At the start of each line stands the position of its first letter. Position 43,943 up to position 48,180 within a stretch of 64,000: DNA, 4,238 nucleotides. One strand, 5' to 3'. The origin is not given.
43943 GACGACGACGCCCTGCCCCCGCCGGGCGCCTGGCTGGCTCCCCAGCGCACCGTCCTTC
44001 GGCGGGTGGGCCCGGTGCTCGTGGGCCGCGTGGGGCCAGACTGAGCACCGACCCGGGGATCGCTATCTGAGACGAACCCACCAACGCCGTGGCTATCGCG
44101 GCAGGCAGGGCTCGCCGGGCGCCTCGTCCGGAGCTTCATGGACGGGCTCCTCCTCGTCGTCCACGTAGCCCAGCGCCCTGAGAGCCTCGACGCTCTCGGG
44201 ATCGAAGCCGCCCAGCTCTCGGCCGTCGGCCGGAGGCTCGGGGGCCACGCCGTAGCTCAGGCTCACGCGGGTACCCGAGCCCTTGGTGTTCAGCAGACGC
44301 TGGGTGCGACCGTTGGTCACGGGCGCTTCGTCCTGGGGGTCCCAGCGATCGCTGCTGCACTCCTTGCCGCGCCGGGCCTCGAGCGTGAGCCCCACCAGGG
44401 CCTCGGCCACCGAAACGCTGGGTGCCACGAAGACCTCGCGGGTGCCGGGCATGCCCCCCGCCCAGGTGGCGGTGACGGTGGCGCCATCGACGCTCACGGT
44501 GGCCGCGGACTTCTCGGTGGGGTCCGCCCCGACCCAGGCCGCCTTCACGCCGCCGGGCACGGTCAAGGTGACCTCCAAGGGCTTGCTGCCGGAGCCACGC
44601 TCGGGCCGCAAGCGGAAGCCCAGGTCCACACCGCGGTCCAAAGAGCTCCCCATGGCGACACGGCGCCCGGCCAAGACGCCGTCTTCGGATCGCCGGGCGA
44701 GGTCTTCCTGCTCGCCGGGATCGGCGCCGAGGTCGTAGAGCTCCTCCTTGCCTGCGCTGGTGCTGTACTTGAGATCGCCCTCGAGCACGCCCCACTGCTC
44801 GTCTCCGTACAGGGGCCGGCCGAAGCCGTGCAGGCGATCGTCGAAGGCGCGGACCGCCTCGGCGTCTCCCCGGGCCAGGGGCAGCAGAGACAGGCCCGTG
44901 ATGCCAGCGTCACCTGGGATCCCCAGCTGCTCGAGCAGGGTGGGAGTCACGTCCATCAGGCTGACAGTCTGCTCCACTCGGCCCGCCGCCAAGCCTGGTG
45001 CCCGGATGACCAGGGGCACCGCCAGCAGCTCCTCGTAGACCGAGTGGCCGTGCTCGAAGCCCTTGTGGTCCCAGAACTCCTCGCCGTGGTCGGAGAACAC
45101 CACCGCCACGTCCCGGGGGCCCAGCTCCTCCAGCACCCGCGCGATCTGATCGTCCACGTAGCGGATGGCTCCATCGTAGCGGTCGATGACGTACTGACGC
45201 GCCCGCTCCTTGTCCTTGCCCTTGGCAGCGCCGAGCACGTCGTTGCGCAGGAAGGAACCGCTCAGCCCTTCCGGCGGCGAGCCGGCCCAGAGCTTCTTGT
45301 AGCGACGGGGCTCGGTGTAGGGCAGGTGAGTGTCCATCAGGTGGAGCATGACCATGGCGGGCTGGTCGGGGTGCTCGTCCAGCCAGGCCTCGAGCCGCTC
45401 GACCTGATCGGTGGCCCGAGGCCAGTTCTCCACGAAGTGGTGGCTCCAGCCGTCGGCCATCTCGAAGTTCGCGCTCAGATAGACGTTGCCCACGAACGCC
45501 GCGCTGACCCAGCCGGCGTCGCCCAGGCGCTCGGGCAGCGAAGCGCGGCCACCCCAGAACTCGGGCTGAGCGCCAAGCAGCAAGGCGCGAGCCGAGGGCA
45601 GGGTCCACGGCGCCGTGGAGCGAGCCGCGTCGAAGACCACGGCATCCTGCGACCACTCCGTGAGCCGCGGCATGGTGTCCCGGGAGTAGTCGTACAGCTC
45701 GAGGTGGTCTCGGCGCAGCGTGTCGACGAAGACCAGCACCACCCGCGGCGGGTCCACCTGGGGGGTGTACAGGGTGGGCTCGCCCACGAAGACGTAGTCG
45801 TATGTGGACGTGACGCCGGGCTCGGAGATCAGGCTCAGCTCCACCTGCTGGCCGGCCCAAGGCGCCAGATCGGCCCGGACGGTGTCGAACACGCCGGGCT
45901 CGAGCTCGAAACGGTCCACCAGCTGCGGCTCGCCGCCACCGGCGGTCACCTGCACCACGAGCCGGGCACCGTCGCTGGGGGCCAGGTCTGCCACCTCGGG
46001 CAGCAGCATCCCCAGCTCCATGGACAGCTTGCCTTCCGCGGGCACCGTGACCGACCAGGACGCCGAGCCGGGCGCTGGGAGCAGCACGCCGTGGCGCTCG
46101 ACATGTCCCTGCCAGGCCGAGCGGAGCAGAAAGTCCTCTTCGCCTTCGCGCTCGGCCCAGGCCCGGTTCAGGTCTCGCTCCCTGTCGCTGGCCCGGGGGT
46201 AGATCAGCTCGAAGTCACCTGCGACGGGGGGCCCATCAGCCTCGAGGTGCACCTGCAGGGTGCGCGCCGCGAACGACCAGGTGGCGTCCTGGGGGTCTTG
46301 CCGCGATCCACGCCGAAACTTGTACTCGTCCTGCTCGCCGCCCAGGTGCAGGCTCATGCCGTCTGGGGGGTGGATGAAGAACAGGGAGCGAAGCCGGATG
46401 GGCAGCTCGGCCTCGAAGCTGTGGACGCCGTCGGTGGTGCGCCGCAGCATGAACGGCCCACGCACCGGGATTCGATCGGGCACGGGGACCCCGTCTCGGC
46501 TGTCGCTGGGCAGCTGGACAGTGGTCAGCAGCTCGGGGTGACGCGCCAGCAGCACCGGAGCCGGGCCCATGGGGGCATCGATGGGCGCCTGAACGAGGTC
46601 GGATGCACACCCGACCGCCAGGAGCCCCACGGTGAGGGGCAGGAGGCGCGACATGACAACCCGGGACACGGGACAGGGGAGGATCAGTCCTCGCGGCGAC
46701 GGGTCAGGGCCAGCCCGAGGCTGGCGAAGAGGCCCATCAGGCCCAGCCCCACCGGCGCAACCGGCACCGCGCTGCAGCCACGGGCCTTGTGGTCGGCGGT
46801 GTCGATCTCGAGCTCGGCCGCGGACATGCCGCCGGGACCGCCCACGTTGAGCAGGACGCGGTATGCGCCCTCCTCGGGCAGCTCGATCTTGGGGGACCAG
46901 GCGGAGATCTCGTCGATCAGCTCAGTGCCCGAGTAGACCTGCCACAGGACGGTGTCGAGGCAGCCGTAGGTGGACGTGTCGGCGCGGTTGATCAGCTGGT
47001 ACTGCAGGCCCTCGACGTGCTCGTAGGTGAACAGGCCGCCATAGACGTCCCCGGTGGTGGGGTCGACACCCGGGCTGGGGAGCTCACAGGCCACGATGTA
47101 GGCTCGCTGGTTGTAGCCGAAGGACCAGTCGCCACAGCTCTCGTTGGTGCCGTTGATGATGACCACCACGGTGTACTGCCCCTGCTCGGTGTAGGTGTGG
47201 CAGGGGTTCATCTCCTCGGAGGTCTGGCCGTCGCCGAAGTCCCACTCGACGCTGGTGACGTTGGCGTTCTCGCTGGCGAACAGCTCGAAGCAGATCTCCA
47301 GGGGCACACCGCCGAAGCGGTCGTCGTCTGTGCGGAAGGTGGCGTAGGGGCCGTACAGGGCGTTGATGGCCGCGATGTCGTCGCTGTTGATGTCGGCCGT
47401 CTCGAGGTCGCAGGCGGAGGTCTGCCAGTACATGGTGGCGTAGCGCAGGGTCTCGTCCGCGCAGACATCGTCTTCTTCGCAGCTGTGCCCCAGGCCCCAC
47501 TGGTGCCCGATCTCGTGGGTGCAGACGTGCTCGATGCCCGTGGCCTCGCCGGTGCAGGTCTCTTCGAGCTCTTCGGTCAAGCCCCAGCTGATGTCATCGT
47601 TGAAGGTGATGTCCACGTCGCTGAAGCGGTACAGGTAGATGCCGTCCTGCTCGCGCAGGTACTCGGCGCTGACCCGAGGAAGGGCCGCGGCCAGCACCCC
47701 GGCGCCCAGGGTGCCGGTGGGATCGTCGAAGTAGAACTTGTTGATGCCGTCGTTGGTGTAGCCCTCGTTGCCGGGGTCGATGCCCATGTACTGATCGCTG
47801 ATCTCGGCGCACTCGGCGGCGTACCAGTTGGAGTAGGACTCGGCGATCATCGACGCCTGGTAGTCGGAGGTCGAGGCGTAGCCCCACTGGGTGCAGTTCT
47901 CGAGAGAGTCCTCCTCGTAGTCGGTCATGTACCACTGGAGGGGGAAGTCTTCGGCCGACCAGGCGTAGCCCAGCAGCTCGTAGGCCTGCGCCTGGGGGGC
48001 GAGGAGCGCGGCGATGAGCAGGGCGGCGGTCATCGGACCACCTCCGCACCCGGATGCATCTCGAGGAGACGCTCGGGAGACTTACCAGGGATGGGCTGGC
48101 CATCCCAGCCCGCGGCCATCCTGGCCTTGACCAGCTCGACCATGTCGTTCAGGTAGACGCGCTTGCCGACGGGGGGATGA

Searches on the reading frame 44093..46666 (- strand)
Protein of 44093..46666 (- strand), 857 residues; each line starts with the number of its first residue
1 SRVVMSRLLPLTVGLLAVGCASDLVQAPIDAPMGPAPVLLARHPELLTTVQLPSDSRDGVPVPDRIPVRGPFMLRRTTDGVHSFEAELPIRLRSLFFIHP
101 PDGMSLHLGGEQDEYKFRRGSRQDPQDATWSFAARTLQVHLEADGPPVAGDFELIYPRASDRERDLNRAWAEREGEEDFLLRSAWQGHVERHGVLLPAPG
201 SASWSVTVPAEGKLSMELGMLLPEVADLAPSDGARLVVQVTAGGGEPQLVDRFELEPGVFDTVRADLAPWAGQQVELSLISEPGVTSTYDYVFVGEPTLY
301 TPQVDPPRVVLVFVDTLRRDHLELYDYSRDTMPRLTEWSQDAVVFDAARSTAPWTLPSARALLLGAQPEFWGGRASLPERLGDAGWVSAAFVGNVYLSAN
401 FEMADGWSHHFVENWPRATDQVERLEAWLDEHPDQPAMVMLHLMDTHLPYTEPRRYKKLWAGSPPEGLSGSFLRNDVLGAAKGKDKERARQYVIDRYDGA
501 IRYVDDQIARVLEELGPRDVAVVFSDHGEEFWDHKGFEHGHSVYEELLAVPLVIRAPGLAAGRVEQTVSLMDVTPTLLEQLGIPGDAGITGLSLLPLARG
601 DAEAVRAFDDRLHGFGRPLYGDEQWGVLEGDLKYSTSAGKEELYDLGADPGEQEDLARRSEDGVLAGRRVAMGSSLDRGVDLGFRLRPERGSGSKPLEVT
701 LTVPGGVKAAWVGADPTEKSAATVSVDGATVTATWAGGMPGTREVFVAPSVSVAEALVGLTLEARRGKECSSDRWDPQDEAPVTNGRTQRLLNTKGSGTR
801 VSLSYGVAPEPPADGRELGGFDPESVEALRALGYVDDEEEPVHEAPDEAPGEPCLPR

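Call 56: search_protein_families(library=pfam, proteins=[window:44093-46666:-], max_evalue=0.0001)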
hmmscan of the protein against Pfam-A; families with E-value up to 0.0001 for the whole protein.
window:44093-46666:- (857 aa): 2 families
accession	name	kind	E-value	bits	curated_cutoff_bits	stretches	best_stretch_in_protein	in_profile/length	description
PF00884.28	Sulfatase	-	4.9e-35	121.7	25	1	307-583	1-301/301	Sulfatase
PF16347.10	SGSH_C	-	6e-08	33.4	29.3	1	541-658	9-133/154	N-sulphoglucosamine sulphohydrolase, C-terminal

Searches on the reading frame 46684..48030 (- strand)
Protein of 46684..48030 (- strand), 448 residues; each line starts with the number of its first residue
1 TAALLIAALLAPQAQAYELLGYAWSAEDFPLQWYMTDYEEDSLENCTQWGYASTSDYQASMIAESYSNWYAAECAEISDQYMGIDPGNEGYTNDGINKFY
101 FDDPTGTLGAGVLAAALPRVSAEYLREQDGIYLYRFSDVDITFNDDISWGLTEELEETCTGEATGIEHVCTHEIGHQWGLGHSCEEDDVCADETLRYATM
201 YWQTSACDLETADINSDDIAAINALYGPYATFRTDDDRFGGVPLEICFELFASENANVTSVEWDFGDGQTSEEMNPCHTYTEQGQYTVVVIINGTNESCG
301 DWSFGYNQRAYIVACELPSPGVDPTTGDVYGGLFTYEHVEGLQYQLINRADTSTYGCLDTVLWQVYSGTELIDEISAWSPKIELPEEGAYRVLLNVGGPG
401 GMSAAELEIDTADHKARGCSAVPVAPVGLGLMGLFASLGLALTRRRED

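Call 56: search_protein_families(library=pfam, proteins=[window:46684-48030:-], max_evalue=0.0001)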
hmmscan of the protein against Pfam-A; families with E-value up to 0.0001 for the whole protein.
window:46684-48030:- (448 aa): 3 families
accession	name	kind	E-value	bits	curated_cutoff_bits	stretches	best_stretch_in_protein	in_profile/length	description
PF18911.6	PKD_4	-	2.5e-13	50.3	27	1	248-297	22-73/85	PKD domain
PF00413.30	Peptidase_M10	-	2e-08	34.7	24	1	140-227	87-159/159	Matrixin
PF00801.26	PKD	-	1.1e-07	32.2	23.5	1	255-290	26-63/80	PKD domain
